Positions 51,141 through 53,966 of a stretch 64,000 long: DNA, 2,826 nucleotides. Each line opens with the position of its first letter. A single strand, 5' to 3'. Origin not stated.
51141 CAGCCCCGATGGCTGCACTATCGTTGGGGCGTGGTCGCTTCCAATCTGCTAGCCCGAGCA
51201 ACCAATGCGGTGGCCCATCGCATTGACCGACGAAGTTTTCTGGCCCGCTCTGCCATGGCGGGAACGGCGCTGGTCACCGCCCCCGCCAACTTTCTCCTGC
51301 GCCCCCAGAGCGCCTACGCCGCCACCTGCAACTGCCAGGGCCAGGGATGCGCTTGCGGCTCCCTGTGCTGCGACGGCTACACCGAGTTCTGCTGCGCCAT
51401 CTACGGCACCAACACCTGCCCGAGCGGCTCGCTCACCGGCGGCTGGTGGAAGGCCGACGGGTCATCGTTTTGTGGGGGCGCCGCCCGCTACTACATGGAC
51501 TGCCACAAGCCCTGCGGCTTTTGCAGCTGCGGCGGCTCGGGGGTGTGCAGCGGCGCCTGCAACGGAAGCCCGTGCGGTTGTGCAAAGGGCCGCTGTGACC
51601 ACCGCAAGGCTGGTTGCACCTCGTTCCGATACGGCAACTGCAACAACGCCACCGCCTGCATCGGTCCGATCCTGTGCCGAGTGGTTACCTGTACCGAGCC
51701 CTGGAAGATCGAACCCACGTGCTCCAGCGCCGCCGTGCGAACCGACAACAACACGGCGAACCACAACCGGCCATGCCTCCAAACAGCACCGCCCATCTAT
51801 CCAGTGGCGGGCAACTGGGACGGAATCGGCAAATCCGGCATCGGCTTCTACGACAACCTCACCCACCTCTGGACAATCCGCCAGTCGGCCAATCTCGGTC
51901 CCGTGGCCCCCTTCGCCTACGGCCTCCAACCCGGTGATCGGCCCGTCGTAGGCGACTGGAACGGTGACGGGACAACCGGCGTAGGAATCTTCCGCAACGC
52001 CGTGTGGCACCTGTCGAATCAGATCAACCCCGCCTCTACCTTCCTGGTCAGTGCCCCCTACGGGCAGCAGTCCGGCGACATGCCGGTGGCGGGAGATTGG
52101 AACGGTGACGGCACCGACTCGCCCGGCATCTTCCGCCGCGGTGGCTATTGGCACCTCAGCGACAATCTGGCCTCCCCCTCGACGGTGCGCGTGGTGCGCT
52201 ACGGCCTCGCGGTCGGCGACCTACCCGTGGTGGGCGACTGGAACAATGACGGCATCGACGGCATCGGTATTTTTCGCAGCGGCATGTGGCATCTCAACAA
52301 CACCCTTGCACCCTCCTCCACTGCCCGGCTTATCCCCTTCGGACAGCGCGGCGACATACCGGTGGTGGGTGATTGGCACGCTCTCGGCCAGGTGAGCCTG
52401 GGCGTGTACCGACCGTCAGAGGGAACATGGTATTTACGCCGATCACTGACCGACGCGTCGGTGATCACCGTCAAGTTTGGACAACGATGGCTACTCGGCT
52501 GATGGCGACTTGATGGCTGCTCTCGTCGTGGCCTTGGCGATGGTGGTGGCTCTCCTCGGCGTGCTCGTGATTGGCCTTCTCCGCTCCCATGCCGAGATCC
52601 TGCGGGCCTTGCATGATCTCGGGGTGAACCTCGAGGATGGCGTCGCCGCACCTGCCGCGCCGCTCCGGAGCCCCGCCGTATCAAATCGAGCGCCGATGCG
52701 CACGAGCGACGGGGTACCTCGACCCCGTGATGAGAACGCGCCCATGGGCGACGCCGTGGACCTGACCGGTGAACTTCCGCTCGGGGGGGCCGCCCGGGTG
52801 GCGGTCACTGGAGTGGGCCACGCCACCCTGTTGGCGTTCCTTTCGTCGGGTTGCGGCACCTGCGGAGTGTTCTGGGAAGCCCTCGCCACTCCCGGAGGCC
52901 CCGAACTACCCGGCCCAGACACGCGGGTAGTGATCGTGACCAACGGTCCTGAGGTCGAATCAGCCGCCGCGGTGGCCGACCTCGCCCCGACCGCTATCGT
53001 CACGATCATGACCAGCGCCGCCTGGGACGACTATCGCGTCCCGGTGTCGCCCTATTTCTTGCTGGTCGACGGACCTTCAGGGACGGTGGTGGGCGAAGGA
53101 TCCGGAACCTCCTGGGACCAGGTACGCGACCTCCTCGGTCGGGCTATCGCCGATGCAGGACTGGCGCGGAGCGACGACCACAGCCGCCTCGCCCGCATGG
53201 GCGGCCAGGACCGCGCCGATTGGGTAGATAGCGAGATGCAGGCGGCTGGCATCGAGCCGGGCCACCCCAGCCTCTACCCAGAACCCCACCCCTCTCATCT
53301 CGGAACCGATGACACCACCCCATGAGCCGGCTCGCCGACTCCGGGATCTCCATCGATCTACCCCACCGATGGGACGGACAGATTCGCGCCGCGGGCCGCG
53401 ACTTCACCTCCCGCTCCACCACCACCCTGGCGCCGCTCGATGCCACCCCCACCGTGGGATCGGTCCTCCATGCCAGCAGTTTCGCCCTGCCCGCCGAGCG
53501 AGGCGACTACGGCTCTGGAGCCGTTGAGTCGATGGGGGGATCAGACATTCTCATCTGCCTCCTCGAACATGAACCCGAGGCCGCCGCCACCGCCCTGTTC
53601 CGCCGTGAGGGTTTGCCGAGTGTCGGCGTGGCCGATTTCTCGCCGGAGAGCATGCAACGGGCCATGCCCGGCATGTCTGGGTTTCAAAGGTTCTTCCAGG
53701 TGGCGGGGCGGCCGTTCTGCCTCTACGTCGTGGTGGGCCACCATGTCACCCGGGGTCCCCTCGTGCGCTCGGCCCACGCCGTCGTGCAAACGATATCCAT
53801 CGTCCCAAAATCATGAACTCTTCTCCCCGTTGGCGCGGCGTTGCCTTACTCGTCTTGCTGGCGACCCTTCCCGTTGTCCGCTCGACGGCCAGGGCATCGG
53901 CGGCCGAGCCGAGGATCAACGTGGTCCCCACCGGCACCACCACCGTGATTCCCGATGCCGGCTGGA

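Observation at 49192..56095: Orphan mau-like redox-maturation module built around a TAT-exported, cysteine-packed MauA-like/FG-GAP fusion protein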

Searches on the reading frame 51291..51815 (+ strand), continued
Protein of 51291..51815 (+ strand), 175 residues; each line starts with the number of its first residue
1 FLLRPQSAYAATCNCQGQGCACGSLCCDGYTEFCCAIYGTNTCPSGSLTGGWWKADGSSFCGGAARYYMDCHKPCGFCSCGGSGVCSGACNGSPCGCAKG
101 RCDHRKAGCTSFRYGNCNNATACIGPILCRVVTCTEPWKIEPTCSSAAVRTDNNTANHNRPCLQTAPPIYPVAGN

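Call 95: fold_search(model_id=the predicted structure, library=viral)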
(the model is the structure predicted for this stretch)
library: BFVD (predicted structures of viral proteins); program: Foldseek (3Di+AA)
matches with E <= 10: 16; with E <= 0.001: 0
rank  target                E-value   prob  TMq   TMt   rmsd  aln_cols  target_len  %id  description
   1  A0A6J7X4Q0            3.9e+00  0.03  0.12  0.06   2.8        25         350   16  Uncharacterized protein [uncultured Caudovirales phage]
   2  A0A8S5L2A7            4.7e+00  0.04  0.12  0.16   6.3        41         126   20  Coat protein [ssRNA phage Gephyllon.3_5]
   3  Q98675                5.7e+00  0.03  0.14  0.26   8.5        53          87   15  BHLF4 [Simian cytomegalovirus]
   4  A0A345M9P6            6.1e+00  0.02  0.10  0.17   3.6        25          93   24  Uncharacterized protein [Streptomyces phage Wofford]
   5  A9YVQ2                6.1e+00  0.01  0.17  0.07  18.5       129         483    8  Uncharacterized protein [Ostreococcus tauri virus OtV5]
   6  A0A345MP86            7.9e+00  0.02  0.12  0.23   3.8        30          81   17  (no name in the UniProt tables at hand)
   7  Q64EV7                7.9e+00  0.02  0.12  0.21   3.6        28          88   11  Putative ssDNA binding protein [Vibrio phage KSF1]
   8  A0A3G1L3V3            7.9e+00  0.02  0.10  0.02   3.3        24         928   21  Baseplate J-like protein [Synechococcus phage S-CBWM1]
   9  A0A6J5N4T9            7.9e+00  0.01  0.11  0.04   6.2        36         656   11  Uncharacterized protein [uncultured Caudovirales phage]
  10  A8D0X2                8.4e+00  0.03  0.13  0.23   6.6        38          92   18  RhUL130 [Rhesus cytomegalovirus (strain 68-1)]
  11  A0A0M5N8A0            8.4e+00  0.03  0.13  0.22   1.7        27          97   11  Single-strand DNA binding protein [Thermus phage OH3]
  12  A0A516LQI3            8.4e+00  0.01  0.11  0.09   5.0        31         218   22  (no name in the UniProt tables at hand)
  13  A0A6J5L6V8            8.9e+00  0.02  0.13  0.20   9.9        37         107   11  Uncharacterized protein [uncultured Caudovirales phage]
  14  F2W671                8.9e+00  0.01  0.11  0.12   6.6        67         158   10  Uncharacterized protein [Pseudomonas phage P3_CHA]
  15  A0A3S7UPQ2            9.5e+00  0.02  0.14  0.19   5.8        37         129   11  Uncharacterized protein [Lactobacillus phage Bromius]
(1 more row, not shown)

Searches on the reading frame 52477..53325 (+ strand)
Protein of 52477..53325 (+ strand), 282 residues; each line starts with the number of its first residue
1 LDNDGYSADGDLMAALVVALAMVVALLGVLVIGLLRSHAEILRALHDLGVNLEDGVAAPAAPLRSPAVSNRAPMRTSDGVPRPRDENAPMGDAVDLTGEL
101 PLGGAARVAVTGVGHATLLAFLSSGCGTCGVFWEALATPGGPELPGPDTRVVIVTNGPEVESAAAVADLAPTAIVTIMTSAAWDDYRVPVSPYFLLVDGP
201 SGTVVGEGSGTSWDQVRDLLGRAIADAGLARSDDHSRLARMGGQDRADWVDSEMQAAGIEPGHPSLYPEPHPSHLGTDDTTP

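Call 3: search_protein_families(library=pfam, proteins=[window:52477-53325:+], max_evalue=0.1)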
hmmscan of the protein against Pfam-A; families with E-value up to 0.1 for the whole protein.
window:52477-53325:+ (282 aa): 0 families

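Call 4: search_protein_families(library=ncbifam, proteins=[window:52477-53325:+], max_evalue=0.1)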
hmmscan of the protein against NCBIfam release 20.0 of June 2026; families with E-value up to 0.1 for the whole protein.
window:52477-53325:+ (282 aa): 0 families

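Call 6: search_protein_families(library=pfam, proteins=[window:52477-53325:+], max_evalue=10)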
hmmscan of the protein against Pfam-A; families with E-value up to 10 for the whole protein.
window:52477-53325:+ (282 aa): 0 families

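Call 33: search_solved_structures(query=A2, max_evalue=1)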
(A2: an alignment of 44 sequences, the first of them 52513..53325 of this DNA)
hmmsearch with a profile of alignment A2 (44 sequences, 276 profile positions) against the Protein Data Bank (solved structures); distinct sequences matched with E-value up to 1: 4.
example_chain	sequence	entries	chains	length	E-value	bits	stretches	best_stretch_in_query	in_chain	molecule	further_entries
3ewl_A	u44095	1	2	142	0.035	16.5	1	87-201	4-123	uncharacterized conserved protein BF1870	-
4fyb_B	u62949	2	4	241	0.46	12.8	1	106-199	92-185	Thiol:disulfide interchange protein (DsbC)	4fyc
3erw_A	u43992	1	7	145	0.7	12.2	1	102-171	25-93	Sporulation thiol-disulfide oxidoreductase A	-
7bqm_A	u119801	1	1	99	0.94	11.8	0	213-271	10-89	Chantal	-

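Call 34: search_protein_families(library=pfam, alignment_id=A2, max_evalue=0.01)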
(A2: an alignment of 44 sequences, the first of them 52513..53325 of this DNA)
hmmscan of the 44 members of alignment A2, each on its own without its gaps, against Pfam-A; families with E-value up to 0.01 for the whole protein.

A. member 1, window:52513-53325:+ (270 aa): 0 families

B. families by the number of members that match (of 44 scanned): 1 family
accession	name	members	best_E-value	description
PF13098.12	Thioredoxin_2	1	0.0075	Thioredoxin-like domain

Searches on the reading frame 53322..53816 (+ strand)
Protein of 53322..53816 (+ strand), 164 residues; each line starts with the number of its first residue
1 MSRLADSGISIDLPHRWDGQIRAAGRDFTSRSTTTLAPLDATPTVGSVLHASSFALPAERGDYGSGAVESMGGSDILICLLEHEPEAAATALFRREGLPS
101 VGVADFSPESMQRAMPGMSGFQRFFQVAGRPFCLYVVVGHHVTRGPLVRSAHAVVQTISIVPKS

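Call 3: search_protein_families(library=pfam, proteins=[window:53322-53816:+], max_evalue=0.1)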
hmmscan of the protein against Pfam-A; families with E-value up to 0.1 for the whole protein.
window:53322-53816:+ (164 aa): 0 families

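Call 4: search_protein_families(library=ncbifam, proteins=[window:53322-53816:+], max_evalue=0.1)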
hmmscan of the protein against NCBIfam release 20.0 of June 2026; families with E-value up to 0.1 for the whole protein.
window:53322-53816:+ (164 aa): 0 families

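Call 6: search_protein_families(library=pfam, proteins=[window:53322-53816:+], max_evalue=10)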
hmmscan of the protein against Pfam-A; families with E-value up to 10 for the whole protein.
window:53322-53816:+ (164 aa): 0 families

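Call 36: search_solved_structures(query=A3, max_evalue=1)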
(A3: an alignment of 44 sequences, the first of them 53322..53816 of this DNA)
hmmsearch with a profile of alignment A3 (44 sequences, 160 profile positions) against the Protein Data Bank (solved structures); distinct sequences matched with E-value up to 1: 0.

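Call 49: find_homologous_proteins(query=window:53322-53816:+, max_evalue=0.001)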
Query window:53322-53816:+ (164 aa): 163 proteins with E <= 0.001 among 304 candidates; the best 120 are listed.
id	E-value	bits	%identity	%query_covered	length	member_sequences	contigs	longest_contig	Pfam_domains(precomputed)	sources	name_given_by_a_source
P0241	1.1e-102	358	100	100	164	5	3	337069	-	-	-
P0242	9.1e-92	323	91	100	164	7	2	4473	-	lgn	-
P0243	8.8e-81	287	82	99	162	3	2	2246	-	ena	-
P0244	4.6e-75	269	79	98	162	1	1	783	-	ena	-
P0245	6.8e-71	255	75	98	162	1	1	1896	-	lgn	-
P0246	3.7e-70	253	74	98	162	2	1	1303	-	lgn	-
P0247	6.1e-69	249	72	98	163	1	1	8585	-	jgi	jgi:hypothetical protein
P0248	2.4e-63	231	68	99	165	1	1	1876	-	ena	-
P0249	3.1e-60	220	68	98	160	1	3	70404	-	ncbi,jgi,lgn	ncbi:MAG: hypothetical protein ACLGI8_13070 [Acidimicrobiia bacterium]|jgi:hypothetical protein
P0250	3.5e-60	220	68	98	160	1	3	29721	-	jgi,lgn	-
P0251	1.8e-59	218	66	98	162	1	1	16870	-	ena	-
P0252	3.1e-59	217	63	98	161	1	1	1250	-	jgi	jgi:hypothetical protein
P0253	3.3e-59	217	65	98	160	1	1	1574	-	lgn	-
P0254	4.1e-59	217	66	98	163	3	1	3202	-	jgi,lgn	jgi:hypothetical protein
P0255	6.8e-59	216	66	98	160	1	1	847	-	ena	-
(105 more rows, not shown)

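Call 58: predict_structure(alignment_id=A5)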
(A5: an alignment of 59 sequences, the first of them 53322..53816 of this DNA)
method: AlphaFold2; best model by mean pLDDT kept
length: 164 residues; sequences in the alignment: 59
mean_pLDDT: 90.4   pTM: 0.85
mean pLDDT of the five models: 90.4, 90.0, 89.6, 89.6, 89.4
residues with pLDDT >= 90: 137; 70-90: 8; 50-70: 6; < 50: 13
segments of 3 or more residues with pLDDT < 50: 29-41
pLDDT, mean of each block of 10 residues (from residue 1): 97 98 72 43 77 96 93 98 96 97 96 93 97 98 98 98 87
secondary structure, 60 per line:
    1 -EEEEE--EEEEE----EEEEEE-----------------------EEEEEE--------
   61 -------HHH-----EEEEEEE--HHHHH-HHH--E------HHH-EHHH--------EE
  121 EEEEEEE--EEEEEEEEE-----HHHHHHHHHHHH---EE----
elements in order: E2-6 E9-13 E18-23 E47-52 E76-82 H85-89 E119-127 E130-138 H144-155

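Call 61: fold_search(model_id=the predicted structure, library=pdb)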
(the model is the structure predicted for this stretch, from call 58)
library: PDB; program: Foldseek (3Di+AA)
matches with E <= 10: 483; with E <= 0.001: 0
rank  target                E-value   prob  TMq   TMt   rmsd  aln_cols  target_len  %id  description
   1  4pws                  3.7e-02  0.23  0.25  0.24  13.6       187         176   11  Crystal structure of secreted proline rich antigen MTC28 (Rv0040c) at 2.15 A with bound chloride from Mycobacterium tube (released 2015-03-25)
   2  4luq_D                4.1e-02  0.72  0.36  0.45  15.4       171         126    9  Crystal structure of virulence effector Tse3 in complex with neutralizer Tsi3 (released 2013-09-18)
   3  4ol4                  4.4e-02  0.20  0.24  0.23  13.4       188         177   12  Crystal structure of secreted proline rich antigen MTC28 (Rv0040c) from Mycobacterium tuberculosis (released 2015-01-28)
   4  4luq_C                5.2e-02  0.66  0.36  0.46  15.4       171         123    9  Crystal structure of virulence effector Tse3 in complex with neutralizer Tsi3 (released 2013-09-18)
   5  9grx_0                7.5e-02  0.41  0.34  0.36  15.4       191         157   12  NDH-PSI-LHCI supercomplex from S. oleracea (released 2025-02-12)
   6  7wff_f                7.5e-02  0.38  0.33  0.35  16.2       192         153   12  Subcomplexes B,M and L in the Cylic electron transfer supercomplex NDH-PSI from Arabidopsis (released 2022-03-16)
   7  1v2b_A                8.4e-02  0.30  0.30  0.32  16.3       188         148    8  Crystal Structure of PsbP Protein in the Oxygen-Evolving Complex of Photosystem II from Higher Plants (released 2004-05-18)
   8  3wa5_B                9.5e-02  0.54  0.35  0.45  15.4       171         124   10  Crystal Structure of type VI peptidoglycan muramidase effector Tse3 in complex with its cognate immunity protein Tsi3 (released 2013-10-02)
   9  4n7s_B                1.0e-01  0.87  0.43  0.55   6.7       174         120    7  Crystal structure of Tse3-Tsi3 complex with Zinc ion (released 2014-04-23)
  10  4n80_B                1.1e-01  0.80  0.41  0.53   7.7       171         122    8  Crystal structure of Tse3-Tsi3 complex (released 2014-04-23)
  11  2vu4                  1.4e-01  0.20  0.29  0.31  16.1       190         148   10  Structure of PsbP protein from Spinacia oleracea at 1.98 A resolution (released 2009-07-21)
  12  9gnw_P                1.5e-01  0.21  0.30  0.27  17.6       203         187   10  Universal PSII assembly intermediate (released 2025-09-17)
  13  2xb3                  1.5e-01  0.20  0.30  0.32  16.9       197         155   11  The Structure of Cyanobacterial PsbP (released 2010-08-25)
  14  1xuv_A                1.7e-01  0.09  0.18  0.18  10.3       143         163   10  X-Ray Crystal Structure of Protein MM0500 from Methanosarcina mazei. Northeast Structural Genomics Consortium Target M (released 2004-11-23)
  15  6kac_P                2.2e-01  0.12  0.27  0.24  19.0       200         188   11  Cryo-EM structure of the C2S2-type PSII-LHCII supercomplex from Chlamydomonas reihardtii (released 2019-10-23)
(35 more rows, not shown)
